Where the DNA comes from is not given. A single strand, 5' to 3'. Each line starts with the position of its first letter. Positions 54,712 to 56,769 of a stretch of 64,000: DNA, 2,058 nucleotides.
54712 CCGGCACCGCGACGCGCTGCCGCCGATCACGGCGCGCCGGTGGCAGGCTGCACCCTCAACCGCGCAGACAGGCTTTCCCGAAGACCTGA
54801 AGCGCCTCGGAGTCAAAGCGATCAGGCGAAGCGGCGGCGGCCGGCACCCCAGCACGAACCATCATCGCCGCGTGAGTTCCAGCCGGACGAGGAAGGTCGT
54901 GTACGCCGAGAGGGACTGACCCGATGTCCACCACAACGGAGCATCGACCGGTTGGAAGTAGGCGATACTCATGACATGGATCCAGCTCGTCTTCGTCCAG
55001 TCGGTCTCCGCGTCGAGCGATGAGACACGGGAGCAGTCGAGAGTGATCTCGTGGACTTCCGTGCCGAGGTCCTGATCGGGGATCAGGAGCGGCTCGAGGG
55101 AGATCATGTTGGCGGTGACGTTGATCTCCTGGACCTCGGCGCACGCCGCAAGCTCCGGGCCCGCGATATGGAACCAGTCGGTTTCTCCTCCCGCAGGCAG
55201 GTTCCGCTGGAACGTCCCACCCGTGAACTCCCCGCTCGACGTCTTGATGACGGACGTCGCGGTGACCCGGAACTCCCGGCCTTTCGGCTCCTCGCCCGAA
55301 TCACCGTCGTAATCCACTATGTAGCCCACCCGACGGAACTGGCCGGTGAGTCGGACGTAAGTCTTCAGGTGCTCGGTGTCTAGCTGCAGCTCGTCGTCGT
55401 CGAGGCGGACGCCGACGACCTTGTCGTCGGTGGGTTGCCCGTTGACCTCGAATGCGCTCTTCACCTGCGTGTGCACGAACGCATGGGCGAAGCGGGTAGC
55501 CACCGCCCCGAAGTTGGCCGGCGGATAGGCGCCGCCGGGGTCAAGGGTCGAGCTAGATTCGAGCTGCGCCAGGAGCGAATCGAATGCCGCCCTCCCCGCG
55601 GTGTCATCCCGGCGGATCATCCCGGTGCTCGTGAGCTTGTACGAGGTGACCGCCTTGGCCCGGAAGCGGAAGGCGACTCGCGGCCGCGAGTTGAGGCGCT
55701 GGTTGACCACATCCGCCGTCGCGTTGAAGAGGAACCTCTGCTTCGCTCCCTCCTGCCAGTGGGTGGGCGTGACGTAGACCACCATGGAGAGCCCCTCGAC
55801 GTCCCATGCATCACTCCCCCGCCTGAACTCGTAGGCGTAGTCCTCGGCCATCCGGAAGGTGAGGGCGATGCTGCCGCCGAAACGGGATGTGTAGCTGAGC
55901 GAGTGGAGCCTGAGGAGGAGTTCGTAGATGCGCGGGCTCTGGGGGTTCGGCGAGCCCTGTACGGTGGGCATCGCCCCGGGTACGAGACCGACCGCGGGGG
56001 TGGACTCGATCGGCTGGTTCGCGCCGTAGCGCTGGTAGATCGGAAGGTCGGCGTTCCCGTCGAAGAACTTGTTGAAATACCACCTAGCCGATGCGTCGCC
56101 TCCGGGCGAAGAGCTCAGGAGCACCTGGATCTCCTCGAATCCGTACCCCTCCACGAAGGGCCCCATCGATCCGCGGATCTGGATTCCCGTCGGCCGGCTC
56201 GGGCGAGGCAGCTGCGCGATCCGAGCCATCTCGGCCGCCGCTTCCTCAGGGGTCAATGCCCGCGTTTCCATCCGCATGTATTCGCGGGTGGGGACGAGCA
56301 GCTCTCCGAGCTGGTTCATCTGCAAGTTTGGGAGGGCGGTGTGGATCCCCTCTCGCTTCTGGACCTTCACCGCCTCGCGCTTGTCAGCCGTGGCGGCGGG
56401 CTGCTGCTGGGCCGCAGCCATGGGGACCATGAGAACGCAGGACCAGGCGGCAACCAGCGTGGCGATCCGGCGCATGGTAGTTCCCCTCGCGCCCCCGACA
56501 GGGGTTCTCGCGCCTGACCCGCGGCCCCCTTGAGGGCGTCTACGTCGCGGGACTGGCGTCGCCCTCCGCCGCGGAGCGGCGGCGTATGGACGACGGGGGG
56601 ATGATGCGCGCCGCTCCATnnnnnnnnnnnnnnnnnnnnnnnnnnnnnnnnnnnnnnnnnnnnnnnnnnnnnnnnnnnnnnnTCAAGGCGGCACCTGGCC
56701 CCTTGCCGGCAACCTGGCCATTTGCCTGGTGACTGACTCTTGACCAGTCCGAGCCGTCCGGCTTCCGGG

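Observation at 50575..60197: Two giant kinase/P-loop/TPR (STAND-like) proteins, an unknown secreted protein and a kinase-type ECF sigma factor in one co-directional block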

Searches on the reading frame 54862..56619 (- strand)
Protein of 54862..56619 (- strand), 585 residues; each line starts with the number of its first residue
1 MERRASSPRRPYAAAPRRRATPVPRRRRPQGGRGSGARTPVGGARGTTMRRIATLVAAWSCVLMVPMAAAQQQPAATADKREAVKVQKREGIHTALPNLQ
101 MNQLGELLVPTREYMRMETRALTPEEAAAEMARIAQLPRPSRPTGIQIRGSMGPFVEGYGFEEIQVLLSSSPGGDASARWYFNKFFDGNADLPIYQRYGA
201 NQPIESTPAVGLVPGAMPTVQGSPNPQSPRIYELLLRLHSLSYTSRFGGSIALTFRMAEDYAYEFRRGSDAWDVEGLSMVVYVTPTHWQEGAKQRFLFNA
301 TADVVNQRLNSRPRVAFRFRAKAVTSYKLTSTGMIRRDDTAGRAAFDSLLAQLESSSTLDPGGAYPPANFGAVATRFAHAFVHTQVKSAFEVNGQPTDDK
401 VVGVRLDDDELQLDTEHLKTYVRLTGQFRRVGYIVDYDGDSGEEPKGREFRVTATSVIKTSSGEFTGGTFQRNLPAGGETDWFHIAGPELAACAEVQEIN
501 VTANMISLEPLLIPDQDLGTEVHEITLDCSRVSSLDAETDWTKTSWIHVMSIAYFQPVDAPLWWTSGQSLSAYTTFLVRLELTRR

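Call 7: search_protein_families(library=pfam, proteins=[window:54862-56619:-], max_evalue=0.01)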
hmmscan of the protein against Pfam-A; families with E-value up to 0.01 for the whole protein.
window:54862-56619:- (585 aa): 0 families

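Call 8: search_protein_families(library=ncbifam, proteins=[window:54862-56619:-], max_evalue=0.01)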
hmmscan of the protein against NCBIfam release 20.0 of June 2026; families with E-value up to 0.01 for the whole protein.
window:54862-56619:- (585 aa): 0 families

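Call 13: find_homologous_proteins(query=window:54862-56475:-)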
Query window:54862-56475:- (537 aa): 1 proteins with E <= 0.001 among 8000 candidates.
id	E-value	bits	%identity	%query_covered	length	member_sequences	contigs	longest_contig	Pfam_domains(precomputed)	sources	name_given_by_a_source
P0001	0.0e+0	1223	100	100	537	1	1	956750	-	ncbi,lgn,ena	-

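Call 17: find_encoding_contigs(protein=P0001, flank=10000, max_places=3)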
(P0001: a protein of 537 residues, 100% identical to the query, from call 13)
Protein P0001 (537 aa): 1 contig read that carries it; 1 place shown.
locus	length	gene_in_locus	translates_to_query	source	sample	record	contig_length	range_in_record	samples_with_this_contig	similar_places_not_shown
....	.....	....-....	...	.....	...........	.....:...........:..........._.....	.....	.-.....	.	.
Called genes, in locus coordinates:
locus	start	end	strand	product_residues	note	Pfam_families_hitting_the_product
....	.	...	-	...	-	?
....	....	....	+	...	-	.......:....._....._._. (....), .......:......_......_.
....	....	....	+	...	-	-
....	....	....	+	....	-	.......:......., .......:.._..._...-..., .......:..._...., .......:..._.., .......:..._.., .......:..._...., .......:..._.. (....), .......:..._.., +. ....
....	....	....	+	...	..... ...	-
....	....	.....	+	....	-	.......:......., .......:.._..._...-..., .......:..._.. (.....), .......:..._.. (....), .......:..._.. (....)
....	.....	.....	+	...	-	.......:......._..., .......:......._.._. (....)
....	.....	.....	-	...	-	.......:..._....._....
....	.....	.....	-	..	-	?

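Call 31: search_protein_representatives(protein=window:54862-56475:-)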
Query: 537 residues. Proteins with E-value up to 0.001 (for the whole library): 86; up to 1e-10: 45; up to 1e-30: 2. The best 86 are listed.
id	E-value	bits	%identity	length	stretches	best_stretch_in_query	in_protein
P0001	0.0e+00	1222.8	100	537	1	1-537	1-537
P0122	3.0e-54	201.1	35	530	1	22-536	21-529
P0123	2.6e-23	99.0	31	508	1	87-455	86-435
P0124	1.6e-22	96.5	38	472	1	102-369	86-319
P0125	1.8e-22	96.3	35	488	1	100-383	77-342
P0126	2.6e-21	92.4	35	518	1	87-369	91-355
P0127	2.6e-21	92.4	34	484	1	102-379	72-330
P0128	3.3e-20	88.8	36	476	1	103-369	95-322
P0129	2.5e-19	85.9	39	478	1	103-345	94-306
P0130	4.4e-18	81.8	32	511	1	68-375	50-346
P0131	4.9e-18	81.6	31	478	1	32-386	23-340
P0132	2.0e-17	79.6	32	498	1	98-468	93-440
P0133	5.8e-17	78.1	35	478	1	103-339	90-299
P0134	1.0e-16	77.2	35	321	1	103-367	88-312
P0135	1.1e-16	77.2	34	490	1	98-375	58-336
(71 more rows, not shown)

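Call 33: search_protein_families(library=pfam, alignment_id=A1, max_evalue=0.01)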
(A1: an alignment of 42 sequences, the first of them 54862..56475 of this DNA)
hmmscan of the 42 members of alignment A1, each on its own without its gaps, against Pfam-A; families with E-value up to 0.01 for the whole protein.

A. member 1, window:54862-56475:- (537 aa): 0 families

B. families by the number of members that match (of 42 scanned): 0 families

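Call 34: find_homologous_proteins(query=A1)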
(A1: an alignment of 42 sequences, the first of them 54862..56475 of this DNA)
Query A1 (42 sequences) (537 aa, profile of the alignment): 1 proteins with E <= 0.001 among 8000 candidates.
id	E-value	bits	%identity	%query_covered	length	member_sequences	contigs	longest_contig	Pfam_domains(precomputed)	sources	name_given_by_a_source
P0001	1.4e-106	376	100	100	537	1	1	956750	-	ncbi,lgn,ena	-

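Call 39: find_related_loci(query=A3, collection=genome_contigs, flank=8000)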
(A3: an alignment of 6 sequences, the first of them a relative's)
Query A3 (472 aa) in genome_contigs; peptide patterns used: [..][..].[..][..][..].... (x = any residue, [..] = any of these).
8 stretches matched a pattern; 2 encode a relative of the query (tblastn E <= 1e-3); 2 distinct loci.
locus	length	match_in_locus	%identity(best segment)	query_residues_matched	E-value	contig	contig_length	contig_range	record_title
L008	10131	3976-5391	100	1-472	0e+0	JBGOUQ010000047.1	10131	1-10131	MAG: Gemmatimonadota bacterium isolate OBJ_0618_7090110_135 k141_2097229_length_10131_cov_161.7390, whole genome shotgun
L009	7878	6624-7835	33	73-472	3e-54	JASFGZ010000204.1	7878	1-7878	MAG: Desulfobacterales bacterium isolate D0606U20metaG_Bin_82 D0606U20metaG_FD_scaffold_978_c1, whole genome shotgun seq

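Call 42: search_protein_families(library=pfam, proteins=[L008:408-1991:-, L008:2066-3088:+, L008:2653-3906:+, L008:5859-7010:+, L008:7013-7780:+, L008:7891-8685:-, L009:637-1749:+, L009:2213-3298:+, L009:4482-5441:+, L009:5431-6201:+], max_evalue=0.001)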
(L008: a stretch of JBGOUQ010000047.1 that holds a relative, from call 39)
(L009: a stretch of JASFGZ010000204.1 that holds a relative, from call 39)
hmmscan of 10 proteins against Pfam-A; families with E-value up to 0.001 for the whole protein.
L008:408-1991:- (527 aa): 10 families
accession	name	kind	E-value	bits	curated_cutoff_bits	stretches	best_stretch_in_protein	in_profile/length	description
PF07719.23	TPR_2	-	1.9e-12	46.7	27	1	250-280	4-34/34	Tetratricopeptide repeat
PF14559.12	TPR_19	-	5.1e-10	40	25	0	294-344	4-52/68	Tetratricopeptide repeat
PF13181.12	TPR_8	-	6.1e-10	38.9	25.7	0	252-279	6-33/34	Tetratricopeptide repeat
PF13428.12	TPR_14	-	1.3e-09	38.3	23.5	0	250-288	4-42/44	Tetratricopeptide repeat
PF00515.34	TPR_1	-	5.9e-06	26.3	27.8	0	253-280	7-34/34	Tetratricopeptide repeat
PF13414.12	TPR_11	-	1.9e-05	24.7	26.8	1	254-290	1-37/42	TPR repeat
PF13431.12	TPR_17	-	0.00013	22.4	24.4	0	275-302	7-34/34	Tetratricopeptide repeat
PF13432.12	TPR_16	-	0.00026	21.8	32.7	0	454-506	3-58/65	Tetratricopeptide repeat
PF20308.4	TPR-S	-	0.00029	21.8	27.6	0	465-506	3-45/102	Tetratricopeptide Repeats-Sensor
PF09976.15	TPR_21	-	0.00091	19.5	25.5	1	156-275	52-174/193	Tetratricopeptide repeat-like domain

L008:2066-3088:+ (340 aa): 1 family
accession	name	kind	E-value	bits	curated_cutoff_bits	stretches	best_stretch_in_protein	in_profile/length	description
PF15650.12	Tox-REase-9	-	3.1e-06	27.8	27.3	1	219-288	6-75/88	Restriction endonuclease fold toxin 9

L008:2653-3906:+ (417 aa): 0 families

L008:5859-7010:+ (383 aa): 1 family
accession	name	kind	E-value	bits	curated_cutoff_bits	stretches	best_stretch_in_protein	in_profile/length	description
PF03235.19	GmrSD_N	-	6.1e-27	95.5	33.2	1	39-186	4-198/199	GmrSD restriction endonuclease, N-terminal domain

L008:7013-7780:+ (255 aa): 1 family
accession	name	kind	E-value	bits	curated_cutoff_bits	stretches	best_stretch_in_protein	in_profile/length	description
PF18735.6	HEPN_RiboL-PSP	-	5.1e-07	30.2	28.4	1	57-244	26-183/191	RiboL-PSP-HEPN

L008:7891-8685:- (264 aa): 2 families
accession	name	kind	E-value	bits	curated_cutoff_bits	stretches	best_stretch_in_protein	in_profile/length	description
PF04326.19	SLFN_AlbA_2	-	1.4e-21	77.6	25.3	1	136-246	1-114/118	Schlafen, AlbA_2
PF12840.13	HTH_20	-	8.8e-05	22.8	27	1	20-63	6-51/51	Helix-turn-helix domain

L009:637-1749:+ (370 aa): 4 families
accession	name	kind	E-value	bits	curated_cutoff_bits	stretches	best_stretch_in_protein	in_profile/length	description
PF01070.24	FMN_dh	-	1.3e-140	468.8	24.9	1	25-367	1-348/350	FMN-dependent dehydrogenase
PF00478.31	IMPDH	-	1.8e-05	24.4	25.6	1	288-322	203-237/345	IMP dehydrogenase / GMP reductase domain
PF01645.23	Glu_synthase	-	3.3e-05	23.7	20.4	1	289-323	272-306/369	Conserved region in glutamate synthase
PF05690.20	ThiG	-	7.8e-05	22.6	23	0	281-322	166-205/247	Thiazole biosynthesis protein ThiG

L009:2213-3298:+ (361 aa): 1 family
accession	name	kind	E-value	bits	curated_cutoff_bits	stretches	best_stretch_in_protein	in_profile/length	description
PF01208.23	URO-D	-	1e-22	81.1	23.9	1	153-353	147-343/346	Uroporphyrinogen decarboxylase (URO-D)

L009:4482-5441:+ (319 aa): 1 family
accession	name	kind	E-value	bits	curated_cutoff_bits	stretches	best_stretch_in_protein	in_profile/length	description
PF07998.17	Peptidase_M54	-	6.2e-17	62.7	24.4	1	159-275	80-193/194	Peptidase family M54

L009:5431-6201:+ (256 aa): 1 family
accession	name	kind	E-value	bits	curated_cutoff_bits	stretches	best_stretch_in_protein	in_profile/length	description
PF04055.27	Radical_SAM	-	1.8e-13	51.5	29.5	1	51-206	6-161/166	Radical SAM superfamily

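Call 57: predict_structure(alignment_id=A1)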
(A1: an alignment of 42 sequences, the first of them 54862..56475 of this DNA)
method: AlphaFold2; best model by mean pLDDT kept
length: 537 residues; sequences in the alignment: 42
mean_pLDDT: 78.1   pTM: 0.74
mean pLDDT of the five models: 78.1, 78.1, 77.6, 74.5, 74.2
residues with pLDDT >= 90: 182; 70-90: 234; 50-70: 49; < 50: 72
segments of 3 or more residues with pLDDT < 50: 23-74, 89-100, 313-319
pLDDT, mean of each block of 10 residues (from residue 1): 81 74 45 37 30 33 31 54 55 40 71 92 86 92 91 79 79 73 90 92 95 82 93 93 90 86 81 94 89 85 83 47 89 90 83 89 88 90 83 70 91 85 90 89 92 92 80 91 90 66 76 74 87 87
secondary structure, 60 per line:
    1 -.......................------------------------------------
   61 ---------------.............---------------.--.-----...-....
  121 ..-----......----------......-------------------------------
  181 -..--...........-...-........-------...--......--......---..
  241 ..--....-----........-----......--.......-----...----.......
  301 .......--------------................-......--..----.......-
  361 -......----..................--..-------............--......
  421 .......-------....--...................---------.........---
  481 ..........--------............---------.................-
elements in order: H2-24 H76-88 E117-122 E128-133 H144-149 E186-196 E202-209 E217-219 E222-227 E230-235 E239-242 E245-248 H254-261 E267-272 E275-281 E287-289 H294-307 H322-337 H339-342 E353-359 E362-367 E372-389 E401-412 E415-427 E435-438 H442-447 E448-459 E469-477 H481-490 E499-510 E520-536

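Call 59: fold_search(model_id=the predicted structure, library=pdb)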
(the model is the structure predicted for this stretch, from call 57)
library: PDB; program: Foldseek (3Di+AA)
matches with E <= 10: 995; with E <= 0.001: 0
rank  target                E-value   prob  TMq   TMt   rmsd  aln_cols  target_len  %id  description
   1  7ah9_5C               1.5e-03  0.12  0.08  0.08  31.4       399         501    8  Substrate-engaged type 3 secretion system needle complex from Salmonella enterica typhimurium - SpaR state 1 (released 2021-03-17)
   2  8axl_A                4.8e-03  0.08  0.07  0.10  29.9       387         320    6  Outer membrane secretin pore of the type 3 secretion system of Shigella flexneri (released 2023-03-01)
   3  9dyq_A                5.9e-03  0.85  0.13  0.28  11.2       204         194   12  Crystal structure of human dysferlin C2G domain (released 2025-10-22)
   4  7ah9_5E               5.9e-03  0.07  0.06  0.07  32.2       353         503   10  Substrate-engaged type 3 secretion system needle complex from Salmonella enterica typhimurium - SpaR state 1 (released 2021-03-17)
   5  7ah9_5K               6.6e-03  0.09  0.08  0.08  29.9       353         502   10  Substrate-engaged type 3 secretion system needle complex from Salmonella enterica typhimurium - SpaR state 1 (released 2021-03-17)
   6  6pee_A                7.0e-03  0.07  0.08  0.10  26.9       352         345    9  InvG secretin domain beta-barrel from Salmonella SPI-1 injectisome NC-base (released 2019-10-23)
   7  6q14_A                7.0e-03  0.07  0.08  0.08  26.9       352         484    9  Structure of the Salmonella SPI-1 injectisome NC-base (released 2019-10-23)
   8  6q14_B                7.0e-03  0.07  0.08  0.08  26.9       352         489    9  Structure of the Salmonella SPI-1 injectisome NC-base (released 2019-10-23)
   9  6dv3_A                8.2e-03  0.08  0.06  0.07  29.9       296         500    9  Structure of the Salmonella SPI-1 type III secretion injectisome secretin InvG in the open gate state (released 2018-10-03)
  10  5tcq_A                8.2e-03  0.07  0.07  0.10  26.9       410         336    8  Near-atomic resolution cryo-EM structure of the Salmonella SPI-1 type III secretion injectisome secretin InvG (released 2016-12-21)
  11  5tcr_A                8.2e-03  0.07  0.07  0.08  26.9       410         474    8  Atomic model of the Salmonella SPI-1 type III secretion injectisome basal body proteins InvG, PrgH, and PrgK (released 2016-12-21)
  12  6ewp_C                9.1e-03  0.80  0.12  0.30   9.9       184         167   11  Mus musculus CEP120 third C2 domain (C2C) (released 2018-05-02)
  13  6dv6_A                9.1e-03  0.07  0.06  0.08  29.7       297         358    9  Structure of the Salmonella SPI-1 type III secretion injectisome secretin InvG (residues 176-end) in the open gate sta (released 2018-10-03)
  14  7ah9_5J               9.1e-03  0.06  0.06  0.06  32.0       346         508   10  Substrate-engaged type 3 secretion system needle complex from Salmonella enterica typhimurium - SpaR state 1 (released 2021-03-17)
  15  6q15_A                1.0e-02  0.08  0.06  0.07  28.4       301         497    9  Structure of the Salmonella SPI-1 injectisome needle complex (released 2019-10-23)
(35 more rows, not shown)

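Call 60: search_solved_structures(query=A1, max_evalue=1)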
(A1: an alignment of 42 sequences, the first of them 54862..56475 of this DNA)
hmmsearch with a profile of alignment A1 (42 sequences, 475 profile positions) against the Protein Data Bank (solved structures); distinct sequences matched with E-value up to 1: 0.

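Call 61: find_encoding_contigs(protein=P0122, flank=10000, max_places=3)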
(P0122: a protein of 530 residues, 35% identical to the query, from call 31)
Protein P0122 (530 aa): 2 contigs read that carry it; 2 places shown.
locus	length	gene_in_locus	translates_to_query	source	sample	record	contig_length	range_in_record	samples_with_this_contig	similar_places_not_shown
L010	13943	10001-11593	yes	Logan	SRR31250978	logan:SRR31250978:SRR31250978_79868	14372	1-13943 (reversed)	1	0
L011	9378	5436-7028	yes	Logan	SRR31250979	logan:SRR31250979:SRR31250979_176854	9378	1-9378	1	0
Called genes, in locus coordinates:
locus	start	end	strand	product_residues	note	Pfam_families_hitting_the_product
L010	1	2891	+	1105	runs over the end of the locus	?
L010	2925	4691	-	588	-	PF01839:FG-GAP (faint), PF13517:FG-GAP_3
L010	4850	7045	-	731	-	-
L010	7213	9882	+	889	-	PF00246:Peptidase_M14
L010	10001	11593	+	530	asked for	-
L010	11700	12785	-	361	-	PF05711:TylF, PF13578:Methyltransf_24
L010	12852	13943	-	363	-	?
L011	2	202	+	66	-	?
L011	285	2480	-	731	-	-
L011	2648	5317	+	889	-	PF00246:Peptidase_M14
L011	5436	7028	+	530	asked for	-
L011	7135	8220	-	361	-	PF05711:TylF, PF13578:Methyltransf_24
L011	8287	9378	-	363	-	?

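Call 63: search_protein_families(library=pfam, proteins=[L010:3-2891:+, L010:4850-7045:-, L010:12852-13943:-], max_evalue=0.01)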
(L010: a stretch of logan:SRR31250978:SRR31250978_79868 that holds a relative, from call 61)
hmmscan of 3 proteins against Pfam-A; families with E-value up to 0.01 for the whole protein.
L010:3-2891:+ (962 aa): 5 families
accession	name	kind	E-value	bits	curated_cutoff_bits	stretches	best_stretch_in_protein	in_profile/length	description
PF13540.12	RCC1_2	-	1.9e-97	317.4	22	12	616-645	1-30/30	Regulator of chromosome condensation (RCC1) repeat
PF25390.1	WD40_RLD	-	3.8e-77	260.5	150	3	540-765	35-333/363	RCC1-like domain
PF00415.24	RCC1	-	5.2e-15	56.2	21.7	0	671-685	1-15/50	Regulator of chromosome condensation (RCC1) repeat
PF13860.13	FlgD_ig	-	6.2e-07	29.8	27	1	898-948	24-74/79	FlgD Ig-like domain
PF09291.16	DUF1968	-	0.0028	18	22.1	0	262-304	27-71/81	Domain of unknown function (DUF1968)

L010:4850-7045:- (731 aa): 5 families
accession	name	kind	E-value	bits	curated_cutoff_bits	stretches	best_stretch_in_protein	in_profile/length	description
PF08309.17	LVIVD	-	3.4e-108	353.2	20.2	11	91-132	1-42/42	LVIVD repeat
PF09826.15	Beta_propel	-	1.5e-14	54.2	22.4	0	496-533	91-128/495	Beta propeller domain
PF16819.11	DUF5074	-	7.1e-06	25.7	27.2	0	139-204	106-172/353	Domain of unknown function (DUF5074)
PF05694.17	SBP56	-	3.2e-05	23.4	34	0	526-564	314-353/453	56kDa selenium binding protein (SBP56)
PF13860.13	FlgD_ig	-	0.00012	22.4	27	1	668-718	25-75/79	FlgD Ig-like domain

L010:12852-13943:- (363 aa): 1 family
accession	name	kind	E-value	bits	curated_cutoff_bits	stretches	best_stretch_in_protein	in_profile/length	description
PF13480.13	Acetyltransf_6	-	1.4e-30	106.8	22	1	158-305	1-143/143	Acetyltransferase (GNAT) domain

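Call 64: fold_search(model_id=the predicted structure, library=viral)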
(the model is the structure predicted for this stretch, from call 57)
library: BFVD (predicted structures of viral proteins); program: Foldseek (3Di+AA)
matches with E <= 10: 669; with E <= 0.001: 0
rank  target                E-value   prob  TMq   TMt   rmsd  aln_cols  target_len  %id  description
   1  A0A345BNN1            3.4e-03  0.20  0.08  0.12  22.2       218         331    9  (no name in the UniProt tables at hand)
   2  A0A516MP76            4.0e-03  0.25  0.08  0.16  19.5       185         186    8  (no name in the UniProt tables at hand)
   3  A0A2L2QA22            4.9e-03  0.12  0.07  0.07  28.4       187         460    4  Histidine-rich glycoprotein-like [Human betaherpesvirus 6A]
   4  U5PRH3                5.8e-03  0.30  0.08  0.17  19.1       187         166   10  Uncharacterized protein [Cyanophage PP]
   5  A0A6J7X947            7.6e-03  0.75  0.13  0.35  21.6       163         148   11  Uncharacterized protein [uncultured Caudovirales phage]
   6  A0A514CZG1            1.2e-02  0.04  0.07  0.08  35.6       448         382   12  Maturation protein [Leviviridae sp.]
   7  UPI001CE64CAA         1.4e-02  0.09  0.11  0.08  44.5       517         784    8  (no name look-up for this kind of identifier)
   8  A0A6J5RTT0            1.6e-02  0.06  0.06  0.06  25.3       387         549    9  Uncharacterized protein [uncultured Caudovirales phage]
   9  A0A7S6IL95            1.8e-02  0.07  0.05  0.11  18.9       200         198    8  (no name in the UniProt tables at hand)
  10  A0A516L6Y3            1.9e-02  0.25  0.07  0.13  18.2       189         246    5  (no name in the UniProt tables at hand)
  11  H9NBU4                1.9e-02  0.08  0.12  0.13  27.0       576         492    7  (no name in the UniProt tables at hand)
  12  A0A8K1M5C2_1          2.1e-02  0.06  0.08  0.04  28.8       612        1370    8  Genome polyprotein [Red panda picorna-like virus]
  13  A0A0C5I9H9            2.3e-02  0.15  0.11  0.18  19.6       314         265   10  (no name in the UniProt tables at hand)
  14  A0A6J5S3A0            2.5e-02  0.06  0.09  0.10  25.5       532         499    7  Uncharacterized protein [uncultured Caudovirales phage]
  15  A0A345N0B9            3.2e-02  0.69  0.16  0.26  14.8       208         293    8  (no name in the UniProt tables at hand)
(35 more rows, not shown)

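Call 95: search_protein_families(library=ncbifam, proteins=[window:54862-56475:-], max_evalue=0.01)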
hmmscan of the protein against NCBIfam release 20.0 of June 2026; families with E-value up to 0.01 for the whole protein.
window:54862-56475:- (537 aa): 0 families

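Call 109: search_protein_families(library=padloc, proteins=[window:54862-56475:-], max_evalue=0.001)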
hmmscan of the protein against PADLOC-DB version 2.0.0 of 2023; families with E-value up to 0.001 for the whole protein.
window:54862-56475:- (537 aa): 0 families
